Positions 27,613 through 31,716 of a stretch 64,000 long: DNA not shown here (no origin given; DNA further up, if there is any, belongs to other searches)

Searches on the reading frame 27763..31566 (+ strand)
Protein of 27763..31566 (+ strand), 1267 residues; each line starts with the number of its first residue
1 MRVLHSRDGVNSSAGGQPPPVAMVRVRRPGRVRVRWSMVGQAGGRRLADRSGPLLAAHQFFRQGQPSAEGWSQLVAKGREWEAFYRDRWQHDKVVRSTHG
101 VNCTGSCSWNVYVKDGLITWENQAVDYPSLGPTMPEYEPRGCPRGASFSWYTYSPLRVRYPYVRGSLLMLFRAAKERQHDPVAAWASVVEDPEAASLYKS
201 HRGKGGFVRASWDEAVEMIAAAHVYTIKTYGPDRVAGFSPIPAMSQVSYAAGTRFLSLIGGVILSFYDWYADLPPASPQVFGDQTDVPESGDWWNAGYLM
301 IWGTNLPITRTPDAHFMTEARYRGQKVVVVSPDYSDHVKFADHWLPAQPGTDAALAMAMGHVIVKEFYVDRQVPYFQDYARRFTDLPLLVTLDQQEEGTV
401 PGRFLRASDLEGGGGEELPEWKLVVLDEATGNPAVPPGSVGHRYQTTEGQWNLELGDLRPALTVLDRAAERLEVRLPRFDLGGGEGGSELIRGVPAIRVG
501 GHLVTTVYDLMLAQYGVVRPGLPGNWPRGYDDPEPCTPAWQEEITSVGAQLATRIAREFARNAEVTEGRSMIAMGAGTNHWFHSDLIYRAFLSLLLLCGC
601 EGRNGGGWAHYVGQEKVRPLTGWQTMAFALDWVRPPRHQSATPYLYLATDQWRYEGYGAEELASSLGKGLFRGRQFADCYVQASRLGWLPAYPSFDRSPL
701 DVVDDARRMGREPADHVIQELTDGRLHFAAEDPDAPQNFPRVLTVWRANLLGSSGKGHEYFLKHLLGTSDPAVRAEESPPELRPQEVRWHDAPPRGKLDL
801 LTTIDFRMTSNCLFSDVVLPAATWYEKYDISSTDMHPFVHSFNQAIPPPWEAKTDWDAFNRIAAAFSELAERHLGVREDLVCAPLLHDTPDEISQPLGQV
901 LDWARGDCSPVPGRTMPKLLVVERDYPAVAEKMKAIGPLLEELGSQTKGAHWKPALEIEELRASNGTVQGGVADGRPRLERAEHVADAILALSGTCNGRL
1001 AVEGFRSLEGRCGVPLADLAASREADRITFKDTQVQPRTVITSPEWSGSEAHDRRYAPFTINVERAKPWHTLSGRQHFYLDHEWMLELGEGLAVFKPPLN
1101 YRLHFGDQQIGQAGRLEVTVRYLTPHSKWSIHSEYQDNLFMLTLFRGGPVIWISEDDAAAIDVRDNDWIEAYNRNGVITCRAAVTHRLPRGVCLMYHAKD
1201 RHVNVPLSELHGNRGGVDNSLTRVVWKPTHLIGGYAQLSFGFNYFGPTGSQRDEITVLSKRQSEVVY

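Call 59: search_protein_families(library=pfam, proteins=[window:27763-31566:+], max_evalue=0.001)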
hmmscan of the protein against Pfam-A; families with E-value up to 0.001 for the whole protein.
window:27763-31566:+ (1267 aa): 3 families
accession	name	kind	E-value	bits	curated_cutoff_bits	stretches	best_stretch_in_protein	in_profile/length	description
PF00384.28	Molybdopterin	-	5.1e-67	226.8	24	1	157-864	1-352/353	Molybdopterin oxidoreductase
PF01568.27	Molydop_binding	-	1.7e-18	67.1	26.8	1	1121-1230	2-101/110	Molydopterin dinucleotide binding domain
PF14710.11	Nitr_red_alph_N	-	8.3e-10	39.2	24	1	54-89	2-38/38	Respiratory nitrate reductase alpha N-terminal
